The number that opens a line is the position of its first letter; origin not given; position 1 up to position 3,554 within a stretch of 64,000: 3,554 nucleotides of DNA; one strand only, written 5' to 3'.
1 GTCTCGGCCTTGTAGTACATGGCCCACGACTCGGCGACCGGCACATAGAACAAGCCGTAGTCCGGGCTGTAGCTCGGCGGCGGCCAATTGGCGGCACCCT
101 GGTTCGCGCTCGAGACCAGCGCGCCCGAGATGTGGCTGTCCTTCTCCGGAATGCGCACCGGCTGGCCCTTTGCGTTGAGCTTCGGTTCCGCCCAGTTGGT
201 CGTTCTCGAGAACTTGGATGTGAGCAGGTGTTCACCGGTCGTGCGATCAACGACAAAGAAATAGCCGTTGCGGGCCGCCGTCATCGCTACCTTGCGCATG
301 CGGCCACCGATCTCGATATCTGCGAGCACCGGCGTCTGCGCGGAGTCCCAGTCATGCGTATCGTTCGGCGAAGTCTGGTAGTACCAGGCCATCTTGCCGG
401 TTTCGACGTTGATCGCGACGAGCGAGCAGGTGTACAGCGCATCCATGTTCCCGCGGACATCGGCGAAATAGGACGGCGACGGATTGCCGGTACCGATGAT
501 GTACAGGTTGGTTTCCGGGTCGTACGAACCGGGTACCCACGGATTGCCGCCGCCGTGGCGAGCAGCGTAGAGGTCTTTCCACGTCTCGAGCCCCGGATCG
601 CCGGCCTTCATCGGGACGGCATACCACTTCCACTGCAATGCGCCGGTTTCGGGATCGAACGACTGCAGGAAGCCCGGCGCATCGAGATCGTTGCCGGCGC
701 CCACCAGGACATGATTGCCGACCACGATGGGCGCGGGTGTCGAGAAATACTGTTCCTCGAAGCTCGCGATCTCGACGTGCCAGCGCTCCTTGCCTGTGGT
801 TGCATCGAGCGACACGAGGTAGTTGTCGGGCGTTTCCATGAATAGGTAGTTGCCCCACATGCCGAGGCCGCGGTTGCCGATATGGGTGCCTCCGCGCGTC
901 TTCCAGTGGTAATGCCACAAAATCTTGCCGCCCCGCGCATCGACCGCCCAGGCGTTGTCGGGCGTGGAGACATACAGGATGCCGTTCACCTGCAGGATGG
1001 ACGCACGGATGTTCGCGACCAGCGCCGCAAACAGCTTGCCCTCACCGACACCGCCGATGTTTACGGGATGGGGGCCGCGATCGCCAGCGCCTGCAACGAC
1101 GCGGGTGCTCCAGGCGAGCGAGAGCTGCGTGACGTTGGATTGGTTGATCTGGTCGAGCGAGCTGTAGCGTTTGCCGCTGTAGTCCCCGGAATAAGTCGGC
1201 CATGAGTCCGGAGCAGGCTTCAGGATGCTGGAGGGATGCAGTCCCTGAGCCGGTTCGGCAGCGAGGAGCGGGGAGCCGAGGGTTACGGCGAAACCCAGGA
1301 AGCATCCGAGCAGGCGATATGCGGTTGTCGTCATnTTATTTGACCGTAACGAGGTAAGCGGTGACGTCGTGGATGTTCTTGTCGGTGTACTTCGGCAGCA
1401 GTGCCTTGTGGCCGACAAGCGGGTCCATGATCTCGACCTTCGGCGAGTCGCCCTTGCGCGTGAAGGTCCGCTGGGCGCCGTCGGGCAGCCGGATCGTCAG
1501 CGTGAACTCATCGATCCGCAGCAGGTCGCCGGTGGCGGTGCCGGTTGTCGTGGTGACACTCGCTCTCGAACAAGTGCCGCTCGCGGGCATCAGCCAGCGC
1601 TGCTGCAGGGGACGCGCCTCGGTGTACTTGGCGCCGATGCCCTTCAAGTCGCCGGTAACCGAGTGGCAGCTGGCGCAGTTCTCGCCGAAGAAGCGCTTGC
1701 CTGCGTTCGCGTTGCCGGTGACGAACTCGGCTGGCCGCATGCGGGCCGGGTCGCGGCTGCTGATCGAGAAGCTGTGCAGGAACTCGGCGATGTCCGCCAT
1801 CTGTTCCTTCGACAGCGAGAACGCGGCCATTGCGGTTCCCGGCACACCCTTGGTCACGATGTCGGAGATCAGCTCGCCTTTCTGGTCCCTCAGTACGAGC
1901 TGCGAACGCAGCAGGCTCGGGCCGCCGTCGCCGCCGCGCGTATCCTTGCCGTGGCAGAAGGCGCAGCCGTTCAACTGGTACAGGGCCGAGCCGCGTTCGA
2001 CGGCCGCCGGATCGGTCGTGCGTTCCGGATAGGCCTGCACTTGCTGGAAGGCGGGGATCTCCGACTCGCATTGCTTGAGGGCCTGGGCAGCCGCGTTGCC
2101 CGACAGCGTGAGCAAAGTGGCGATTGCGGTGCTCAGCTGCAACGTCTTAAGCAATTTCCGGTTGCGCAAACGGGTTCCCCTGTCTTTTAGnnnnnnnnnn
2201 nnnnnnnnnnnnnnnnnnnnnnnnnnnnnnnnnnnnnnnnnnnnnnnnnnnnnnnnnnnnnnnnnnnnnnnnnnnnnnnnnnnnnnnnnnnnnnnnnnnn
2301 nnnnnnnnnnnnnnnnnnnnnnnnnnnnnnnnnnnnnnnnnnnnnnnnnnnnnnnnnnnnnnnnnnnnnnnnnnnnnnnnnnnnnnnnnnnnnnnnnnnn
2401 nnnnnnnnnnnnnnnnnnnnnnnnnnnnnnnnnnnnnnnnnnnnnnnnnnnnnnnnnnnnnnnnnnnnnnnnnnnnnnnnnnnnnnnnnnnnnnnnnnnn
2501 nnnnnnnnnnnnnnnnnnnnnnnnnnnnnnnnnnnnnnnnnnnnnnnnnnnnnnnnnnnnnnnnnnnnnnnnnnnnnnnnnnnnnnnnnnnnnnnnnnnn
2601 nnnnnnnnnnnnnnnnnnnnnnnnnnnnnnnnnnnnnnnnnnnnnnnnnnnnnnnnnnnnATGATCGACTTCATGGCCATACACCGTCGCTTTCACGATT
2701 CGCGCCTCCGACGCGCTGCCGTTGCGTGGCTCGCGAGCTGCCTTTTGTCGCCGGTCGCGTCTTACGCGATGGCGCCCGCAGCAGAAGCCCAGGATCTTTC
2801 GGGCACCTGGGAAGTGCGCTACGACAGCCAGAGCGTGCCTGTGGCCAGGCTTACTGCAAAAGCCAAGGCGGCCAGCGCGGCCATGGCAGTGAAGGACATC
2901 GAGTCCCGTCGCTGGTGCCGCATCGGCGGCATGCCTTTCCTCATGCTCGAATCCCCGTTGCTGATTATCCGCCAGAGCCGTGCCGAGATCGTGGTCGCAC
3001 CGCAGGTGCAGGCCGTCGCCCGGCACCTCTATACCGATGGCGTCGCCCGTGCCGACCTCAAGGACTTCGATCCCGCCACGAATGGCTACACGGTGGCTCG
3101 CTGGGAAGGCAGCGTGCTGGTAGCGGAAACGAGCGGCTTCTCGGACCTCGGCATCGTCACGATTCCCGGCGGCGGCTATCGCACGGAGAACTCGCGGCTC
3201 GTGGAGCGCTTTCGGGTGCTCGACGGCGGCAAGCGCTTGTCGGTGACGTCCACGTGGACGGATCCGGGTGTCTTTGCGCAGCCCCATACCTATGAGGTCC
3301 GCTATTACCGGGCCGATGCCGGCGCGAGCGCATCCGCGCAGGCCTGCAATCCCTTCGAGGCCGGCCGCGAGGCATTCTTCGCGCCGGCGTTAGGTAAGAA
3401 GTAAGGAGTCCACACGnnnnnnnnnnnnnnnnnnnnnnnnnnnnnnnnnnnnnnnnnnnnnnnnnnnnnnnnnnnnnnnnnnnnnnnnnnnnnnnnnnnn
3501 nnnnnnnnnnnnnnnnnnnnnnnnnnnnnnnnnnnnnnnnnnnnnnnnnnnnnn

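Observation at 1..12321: Almost every protein in a TonB-receptor-centred locus is exported: a candidate periplasmic uptake and redox system of unknown substrate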

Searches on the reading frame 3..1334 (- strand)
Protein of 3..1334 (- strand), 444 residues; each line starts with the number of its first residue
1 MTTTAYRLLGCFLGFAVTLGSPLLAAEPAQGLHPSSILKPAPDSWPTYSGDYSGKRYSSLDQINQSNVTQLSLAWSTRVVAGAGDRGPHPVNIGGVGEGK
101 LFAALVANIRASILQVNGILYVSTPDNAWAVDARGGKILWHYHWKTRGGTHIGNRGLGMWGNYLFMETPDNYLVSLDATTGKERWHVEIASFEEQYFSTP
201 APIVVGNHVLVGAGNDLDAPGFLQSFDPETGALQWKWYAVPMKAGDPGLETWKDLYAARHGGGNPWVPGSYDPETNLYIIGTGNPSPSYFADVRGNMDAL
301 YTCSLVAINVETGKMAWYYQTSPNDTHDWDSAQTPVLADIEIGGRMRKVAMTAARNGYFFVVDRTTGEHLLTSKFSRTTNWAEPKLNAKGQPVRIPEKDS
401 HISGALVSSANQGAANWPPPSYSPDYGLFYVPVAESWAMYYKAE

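Call 6: search_protein_families(library=pfam, proteins=[window:3-1334:-], max_evalue=0.01)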
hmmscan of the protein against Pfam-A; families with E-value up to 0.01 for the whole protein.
window:3-1334:- (444 aa): 3 families
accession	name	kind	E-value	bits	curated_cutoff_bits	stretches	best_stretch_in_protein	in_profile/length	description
PF01011.28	PQQ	-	1.4e-61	209.4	26.7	1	45-371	1-336/595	Glucose/ethanol/alcohol dehydrogenase, beta-propeller domain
PF13360.13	PQQ_2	-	2.2e-14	54.1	27.6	1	130-240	7-101/233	Outer membrane protein assembly factor BamB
PF13570.13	Beta-prop_ACSF4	-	0.00012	22.1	133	0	114-237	100-210/329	Beta-alanine-activating enzyme, beta-propeller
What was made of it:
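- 3..1334 (-): g1: PQQ quinoprotein dehydrogenase of the methanol/ethanol type with a Sec signal. Its C-terminus runs off the window. The active-site region HDWDSA is at 339-356. Pfam PF01011 1.4e-61 (call 6).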

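Call 8: search_protein_families(library=ncbifam, proteins=[window:3-1334:-], max_evalue=0.001)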
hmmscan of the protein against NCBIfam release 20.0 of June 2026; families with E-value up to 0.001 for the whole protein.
window:3-1334:- (444 aa): 6 families
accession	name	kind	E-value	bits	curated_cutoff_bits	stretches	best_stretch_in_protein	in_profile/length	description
TIGR04528.1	acido_non_PQQ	subfamily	1.5e-174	581.4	650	1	41-442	2-380/493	acido-empty-quinoprotein group A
TIGR03075.1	PQQ_enz_alc_DH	subfamily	4.7e-92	309.3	480.05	1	40-443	16-417/530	PQQ-dependent dehydrogenase, methanol/ethanol family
TIGR03074.1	PQQ_membr_DH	subfamily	2.5e-45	154.6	832.65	2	194-374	323-505/783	membrane-bound PQQ-dependent dehydrogenase, glucose/quinate/shikimate family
TIGR03300.1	assembly_YfgL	equivalog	1.7e-08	33.6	285.2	1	113-237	61-171/377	outer membrane protein assembly factor BamB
NF008351.0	PRK11138.1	equivalog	2.8e-07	29.4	423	1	129-237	82-186/394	outer membrane protein assembly factor BamB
NF041516.1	PA2928_fam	subfamily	0.00046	19.7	70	0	116-185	59-125/376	PA2928 family protein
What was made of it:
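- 3..1334 (-): TIGR04528 'acido-empty-quinoprotein group A' scores 581 bits against a cut-off of 650 for the truncated protein (call 8).
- On TIGR04528 acido-empty-quinoprotein group A: g1 scores 581 bits, but only profile positions 2-380 of 493 are present because the gene runs off the window (call 8).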

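Call 49: search_solved_structures(query=window:3-1334:-, max_evalue=1e-20)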
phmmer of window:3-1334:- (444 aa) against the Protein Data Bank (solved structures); distinct sequences matched with E-value up to 1e-20: 26.
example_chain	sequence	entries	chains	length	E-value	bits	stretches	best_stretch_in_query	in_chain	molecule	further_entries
1yiq_A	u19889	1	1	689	2.6e-59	204.2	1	108-441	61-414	Quinohemoprotein alcohol dehydrogenase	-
1kv9_A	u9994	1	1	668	3.2e-59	203.9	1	110-440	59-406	TYPE II QUINOHEMOPROTEIN ALCOHOL DEHYDROGENASE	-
1kb0_A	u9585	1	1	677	9.4e-58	199.1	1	108-433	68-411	quinohemoprotein alcohol dehydrogenase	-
6zcv_A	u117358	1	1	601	2.5e-54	187.8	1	53-439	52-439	Quinoprotein ethanol dehydrogenase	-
6zcw_A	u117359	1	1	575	7.5e-54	186.2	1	114-439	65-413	Quinoprotein ethanol dehydrogenase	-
6dam_A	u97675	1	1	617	2.3e-53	184.6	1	113-432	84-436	Lanthanide-dependent methanol dehydrogenase XoxF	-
8gy2_A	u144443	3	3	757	7.7e-51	176.3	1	114-436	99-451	Alcohol dehydrogenase (quinone), dehydrogenase subunit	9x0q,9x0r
4mae_A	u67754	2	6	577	4.7e-43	150.6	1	38-439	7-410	Methanol dehydrogenase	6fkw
1flg_A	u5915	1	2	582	5.8e-41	143.7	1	115-439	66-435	PROTEIN (QUINOPROTEIN ETHANOL DEHYDROGENASE)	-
6oc5_A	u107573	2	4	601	1.1e-37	132.9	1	111-434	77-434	Lanthanide-dependent methanol dehydrogenase XoxF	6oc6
7o6z_A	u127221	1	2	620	6.5e-37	130.4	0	245-439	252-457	Methanol dehydrogenase (Cytochrome c) subunit 1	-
5xm3_A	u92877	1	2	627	1.2e-35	126.3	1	112-433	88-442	Glucose dehydrogenase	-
1lrw_A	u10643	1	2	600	2.2e-34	122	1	41-431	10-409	methanol dehydrogenase subunit 1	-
2ad6_A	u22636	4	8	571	2.2e-33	118.8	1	43-431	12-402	Methanol dehydrogenase subunit 1 | METHANOL DEHYDROGENASE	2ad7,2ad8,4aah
1g72_A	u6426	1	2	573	2.2e-33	118.7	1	43-431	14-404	METHANOL DEHYDROGENASE HEAVY SUBUNIT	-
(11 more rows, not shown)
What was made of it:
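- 3..1334 (-): Best PDB relatives are quinohaemoprotein ADHs at 2.6e-59 (call 49).
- g1 is closest to quinohaemoprotein alcohol dehydrogenases (call 49).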

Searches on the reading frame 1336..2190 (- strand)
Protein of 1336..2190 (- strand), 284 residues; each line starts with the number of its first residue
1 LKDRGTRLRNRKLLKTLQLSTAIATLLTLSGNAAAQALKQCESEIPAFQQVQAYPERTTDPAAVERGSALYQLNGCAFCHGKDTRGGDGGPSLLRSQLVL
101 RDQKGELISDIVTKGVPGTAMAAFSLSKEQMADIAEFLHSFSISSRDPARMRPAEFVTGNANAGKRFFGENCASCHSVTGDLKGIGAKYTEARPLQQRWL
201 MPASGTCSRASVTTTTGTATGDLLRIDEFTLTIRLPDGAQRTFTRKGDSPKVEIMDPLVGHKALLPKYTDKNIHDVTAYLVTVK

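Call 6: search_protein_families(library=pfam, proteins=[window:1336-2190:-], max_evalue=0.01)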
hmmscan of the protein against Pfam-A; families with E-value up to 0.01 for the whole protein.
window:1336-2190:- (284 aa): 2 families
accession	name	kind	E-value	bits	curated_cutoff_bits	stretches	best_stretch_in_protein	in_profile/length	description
PF00034.26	Cytochrom_C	-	1.6e-16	61.8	21.3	2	64-140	1-88/90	Cytochrome c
PF13442.11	Cytochrome_CBB3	-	9e-16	58.4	27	2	62-138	1-68/68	Cytochrome C oxidase, cbb3-type, subunit III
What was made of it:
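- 1336..2169 (-): g2: di-haem cytochrome c (CAFCH at 1951-1965, CASCH at 1663-1677), with a TTG start, a Sec signal and a 1-nt gap to g1. Pfam Cytochrom_C and Cytochrome_CBB3, two stretches each (call 6).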

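Call 8: search_protein_families(library=ncbifam, proteins=[window:1336-2190:-], max_evalue=0.001)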
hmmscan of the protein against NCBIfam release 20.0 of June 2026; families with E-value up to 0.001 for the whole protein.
window:1336-2190:- (284 aa): 11 families
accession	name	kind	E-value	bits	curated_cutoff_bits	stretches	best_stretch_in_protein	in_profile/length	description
NF050122.1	bc1_QcrC_actin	exception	2.1e-12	46.9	200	1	48-181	25-156/253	cytochrome bc1 complex diheme cytochrome c subunit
TIGR00782.1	ccoP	equivalog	8.5e-12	45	179.95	1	51-180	96-222/285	cytochrome-c oxidase, cbb3-type subunit III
NF045773.1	cytochro_C550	exception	2.9e-10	40.1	125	1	60-139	45-117/118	cytochrome c550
TIGR02603.1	CxxCH_TIGR02603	domain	7.8e-10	38.9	68.15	0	159-281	1-132/134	putative heme-binding domain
NF045774.1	cytochro_C551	exception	1.3e-09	37.9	118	1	49-139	31-107/110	cytochrome c551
NF011054.0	PRK14486.1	equivalog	2.1e-09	37.3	447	1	56-140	207-289/294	putative bifunctional cbb3-type cytochrome c oxidase subunit II/cytochrome c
NF045930.1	Cytc6PetJCyano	equivalog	6.9e-07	29.2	135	0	158-177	25-44/110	cytochrome c6 PetJ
TIGR04494.1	c550_PedF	equivalog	9e-07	28.9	122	0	25-94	12-80/133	cytochrome c-550 PedF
NF040971.1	cytc_ExtS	equivalog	3.3e-06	26.6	100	1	59-183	73-194/262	selenite/tellurite reduction operon c-type cytochrome lipoprotein ExtS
TIGR04485.1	thiosulf_SoxX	equivalog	1.3e-05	25.8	61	0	76-140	5-77/78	sulfur oxidation c-type cytochrome SoxX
NF040606.1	CytoC_perox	subfamily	2.2e-05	23.8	150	0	160-180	297-317/524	di-heme-cytochrome C peroxidase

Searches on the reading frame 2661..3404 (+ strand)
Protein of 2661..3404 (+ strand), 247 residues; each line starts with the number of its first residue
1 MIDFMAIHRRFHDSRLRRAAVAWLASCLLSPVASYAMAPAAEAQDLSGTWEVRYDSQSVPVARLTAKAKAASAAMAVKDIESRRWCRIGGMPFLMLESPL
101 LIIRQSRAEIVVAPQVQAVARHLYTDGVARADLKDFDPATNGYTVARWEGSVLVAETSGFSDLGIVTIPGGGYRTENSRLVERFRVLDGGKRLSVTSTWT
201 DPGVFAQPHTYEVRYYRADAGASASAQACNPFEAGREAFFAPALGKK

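Call 6: search_protein_families(library=pfam, proteins=[window:2661-3404:+], max_evalue=0.01)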
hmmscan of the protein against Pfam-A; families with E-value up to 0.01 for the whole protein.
window:2661-3404:+ (247 aa): 0 families

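Call 8: search_protein_families(library=ncbifam, proteins=[window:2661-3404:+], max_evalue=0.001)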
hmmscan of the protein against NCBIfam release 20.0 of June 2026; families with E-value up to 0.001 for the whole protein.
window:2661-3404:+ (247 aa): 0 families

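Call 13: find_homologous_proteins(query=A1, max_evalue=0.00001)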
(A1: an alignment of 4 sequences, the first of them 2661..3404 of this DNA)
Query A1 (4 sequences) (247 aa, profile of the alignment): 199 proteins with E <= 0.00001 among 8000 candidates; the best 120 are listed.
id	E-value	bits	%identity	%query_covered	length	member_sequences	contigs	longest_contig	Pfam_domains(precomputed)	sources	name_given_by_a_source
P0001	3.9e-153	526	47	88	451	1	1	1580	-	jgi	jgi:hypothetical protein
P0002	1.7e-113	396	100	100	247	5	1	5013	-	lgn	-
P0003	1.5e-98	347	87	90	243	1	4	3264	-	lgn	-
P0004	1.7e-94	334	78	99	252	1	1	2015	-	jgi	jgi:hypothetical protein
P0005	3.5e-94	333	78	99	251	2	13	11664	-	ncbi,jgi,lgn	-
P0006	5.3e-94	332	40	45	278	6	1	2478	-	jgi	jgi:hypothetical protein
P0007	3.4e-90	320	81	84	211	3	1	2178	-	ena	-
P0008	6.7e-89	315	81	87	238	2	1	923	-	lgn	-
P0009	2.9e-88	313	76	90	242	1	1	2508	-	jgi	jgi:hypothetical protein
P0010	4.3e-82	293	61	96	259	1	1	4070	-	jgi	jgi:hypothetical protein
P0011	1.9e-81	291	38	45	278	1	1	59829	-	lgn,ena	-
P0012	4.8e-81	290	62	96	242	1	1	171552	-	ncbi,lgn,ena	-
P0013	1.1e-80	289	68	89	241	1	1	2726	-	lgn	-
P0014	1.7e-79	285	38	47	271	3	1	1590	-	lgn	-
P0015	9.5e-79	282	39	45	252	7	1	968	-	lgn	-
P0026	7.4e-73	263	44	91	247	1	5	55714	-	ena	-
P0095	1.6e-17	82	34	59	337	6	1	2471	-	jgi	-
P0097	1.8e-16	78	34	50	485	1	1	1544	-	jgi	-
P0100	9.5e-16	76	34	48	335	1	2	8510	-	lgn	-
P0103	1.7e-15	75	36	44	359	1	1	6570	-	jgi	jgi:hypothetical protein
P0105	2.4e-15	75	41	36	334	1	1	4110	PF13620.13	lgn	-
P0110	1.2e-14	72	30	49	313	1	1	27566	-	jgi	jgi:hypothetical protein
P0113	2.2e-13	68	37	39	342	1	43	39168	-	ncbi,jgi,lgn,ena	jgi:hypothetical protein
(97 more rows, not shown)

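Call 14: find_encoding_contigs(protein=P0012, flank=10000, max_places=3)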
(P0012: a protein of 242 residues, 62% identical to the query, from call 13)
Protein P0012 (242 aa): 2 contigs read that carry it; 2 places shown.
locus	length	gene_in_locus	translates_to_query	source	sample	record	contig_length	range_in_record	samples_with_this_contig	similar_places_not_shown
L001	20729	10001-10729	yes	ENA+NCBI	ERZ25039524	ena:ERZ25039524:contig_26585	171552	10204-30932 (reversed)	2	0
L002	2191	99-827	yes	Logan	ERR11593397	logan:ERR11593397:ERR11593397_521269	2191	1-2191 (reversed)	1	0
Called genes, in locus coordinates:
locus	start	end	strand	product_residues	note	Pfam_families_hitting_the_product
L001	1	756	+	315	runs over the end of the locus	PF01261:AP_endonuc_2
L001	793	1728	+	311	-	PF01261:AP_endonuc_2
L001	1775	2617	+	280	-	PF00034:Cytochrom_C (faint), PF13442:Cytochrome_CBB3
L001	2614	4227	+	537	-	PF01011:PQQ, PF13360:PQQ_2, PF13570:Beta-prop_ACSF4 (faint)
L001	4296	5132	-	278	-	PF06439:3keto-disac_hyd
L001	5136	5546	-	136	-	PF19649:DUF6152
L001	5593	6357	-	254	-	-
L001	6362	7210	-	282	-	-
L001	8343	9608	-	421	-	PF07690:MFS_1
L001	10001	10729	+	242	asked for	-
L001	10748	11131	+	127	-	PF19649:DUF6152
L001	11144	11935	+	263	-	-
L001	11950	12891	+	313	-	PF01261:AP_endonuc_2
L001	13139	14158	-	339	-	PF00356:LacI, PF00532:Peripla_BP_1, PF13407:Peripla_BP_4, PF13377:Peripla_BP_3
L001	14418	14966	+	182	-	PF07883:Cupin_2 (weak)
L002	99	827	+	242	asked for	-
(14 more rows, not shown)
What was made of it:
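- Closest known: Oxidative. Same: A DUF1080 gene is co-operonic with X-X-DUF6152 in the closest related locus (call 14).
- A Tat-exported 3-keto-disaccharide-hydrolase gene lies in one X-X-DUF6152 operon (call 14). A 3-keto-disaccharide-hydrolase gene is co-operonic with the module in the closest relative (call 14).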

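Call 15: find_encoding_contigs(protein=P0026, flank=10000, max_places=3)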
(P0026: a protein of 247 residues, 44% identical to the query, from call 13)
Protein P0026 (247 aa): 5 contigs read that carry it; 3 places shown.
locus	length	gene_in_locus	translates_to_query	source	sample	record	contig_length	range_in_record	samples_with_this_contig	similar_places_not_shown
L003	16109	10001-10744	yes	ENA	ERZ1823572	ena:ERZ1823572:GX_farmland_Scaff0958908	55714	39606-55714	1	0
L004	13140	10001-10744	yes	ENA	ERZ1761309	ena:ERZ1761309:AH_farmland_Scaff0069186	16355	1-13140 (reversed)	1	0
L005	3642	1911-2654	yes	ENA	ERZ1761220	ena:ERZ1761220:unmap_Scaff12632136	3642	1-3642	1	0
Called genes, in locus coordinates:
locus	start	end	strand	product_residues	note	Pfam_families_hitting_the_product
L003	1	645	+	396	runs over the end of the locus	PF01408:GFO_IDH_MocA, PF02894:GFO_IDH_MocA_C, PF22725:GFO_IDH_MocA_C3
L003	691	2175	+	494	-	-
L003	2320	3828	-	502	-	PF02541:Ppx-GppA, PF21447:Ppx-GppA_III (weak)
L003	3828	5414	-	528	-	PF07719:TPR_2 (faint), PF13428:TPR_14 (faint), PF13432:TPR_16 (weak)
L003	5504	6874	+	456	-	PF08757:CotH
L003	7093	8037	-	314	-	PF14100:DUF6807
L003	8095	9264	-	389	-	PF10509:GalKase_gal_bdg, PF00288:GHMP_kinases_N, PF08544:GHMP_kinases_C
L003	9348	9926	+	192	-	-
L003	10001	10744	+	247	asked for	-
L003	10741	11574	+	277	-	-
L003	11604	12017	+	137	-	PF19649:DUF6152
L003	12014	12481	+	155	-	PF20349:DUF6644 (weak)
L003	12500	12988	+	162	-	-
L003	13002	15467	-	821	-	PF13620:CarboxypepD_reg, PF07715:Plug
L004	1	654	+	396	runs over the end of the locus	PF01408:GFO_IDH_MocA, PF02894:GFO_IDH_MocA_C, PF22725:GFO_IDH_MocA_C3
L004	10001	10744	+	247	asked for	-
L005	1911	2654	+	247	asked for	-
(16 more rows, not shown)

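Call 81: search_protein_families(library=pfam, proteins=[P0095, P0097, P0100, P0103, P0110, P0113, P0105], max_evalue=0.01)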
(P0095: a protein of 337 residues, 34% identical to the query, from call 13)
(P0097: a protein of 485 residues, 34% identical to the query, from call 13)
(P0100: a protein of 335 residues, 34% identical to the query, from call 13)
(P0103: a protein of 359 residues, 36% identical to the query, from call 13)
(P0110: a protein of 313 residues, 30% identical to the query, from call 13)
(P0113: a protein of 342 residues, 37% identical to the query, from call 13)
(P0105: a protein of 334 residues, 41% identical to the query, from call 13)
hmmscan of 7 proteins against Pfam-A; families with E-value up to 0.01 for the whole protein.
P0095 (337 aa): 0 families

P0097 (485 aa): 0 families

P0100 (335 aa): 0 families

P0103 (359 aa): 0 families

P0110 (313 aa): 0 families

P0113 (342 aa): 0 families

P0105 (334 aa): 2 families
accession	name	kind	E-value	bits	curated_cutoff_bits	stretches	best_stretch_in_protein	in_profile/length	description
PF13620.12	CarboxypepD_reg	-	3.9e-15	56.4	32.3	1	27-108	1-82/82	Carboxypeptidase regulatory-like domain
PF13715.12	CarbopepD_reg_2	-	0.0026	18.2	32.2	1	49-111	23-80/88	CarboxypepD_reg-like domain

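Call 85: find_related_loci(query=A1, collection=metagenome_contigs, flank=10000)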
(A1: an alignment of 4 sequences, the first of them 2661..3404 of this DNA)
Query A1 (247 aa) in metagenome_contigs; peptide patterns used: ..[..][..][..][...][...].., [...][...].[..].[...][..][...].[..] (x = any residue, [..] = any of these).
285 stretches matched a pattern; 71 encode a relative of the query (tblastn E <= 1e-3); 71 distinct loci.
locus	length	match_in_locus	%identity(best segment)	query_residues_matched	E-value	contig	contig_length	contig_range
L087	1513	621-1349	78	1-244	7e-133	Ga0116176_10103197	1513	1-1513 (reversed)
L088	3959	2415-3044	49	32-240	1e-62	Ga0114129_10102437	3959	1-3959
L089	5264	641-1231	48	45-240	1e-60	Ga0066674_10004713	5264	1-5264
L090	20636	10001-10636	47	37-246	2e-60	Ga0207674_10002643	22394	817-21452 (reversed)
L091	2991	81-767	45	16-241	6e-60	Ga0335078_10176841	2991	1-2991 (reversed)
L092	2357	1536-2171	47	37-246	4e-59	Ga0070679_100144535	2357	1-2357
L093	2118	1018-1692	44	24-243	2e-59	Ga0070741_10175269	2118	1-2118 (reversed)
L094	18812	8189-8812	46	41-246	8e-58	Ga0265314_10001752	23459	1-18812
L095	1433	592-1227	44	26-236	3e-60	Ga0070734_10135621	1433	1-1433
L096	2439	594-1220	44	40-246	9e-58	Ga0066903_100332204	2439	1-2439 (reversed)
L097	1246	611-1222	43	46-247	2e-59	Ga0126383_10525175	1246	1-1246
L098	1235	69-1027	44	41-240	9e-59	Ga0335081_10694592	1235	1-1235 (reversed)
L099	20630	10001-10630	43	40-247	1e-55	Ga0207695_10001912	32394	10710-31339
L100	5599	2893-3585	39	20-241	9e-56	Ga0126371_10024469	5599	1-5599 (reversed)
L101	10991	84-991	44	41-246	3e-55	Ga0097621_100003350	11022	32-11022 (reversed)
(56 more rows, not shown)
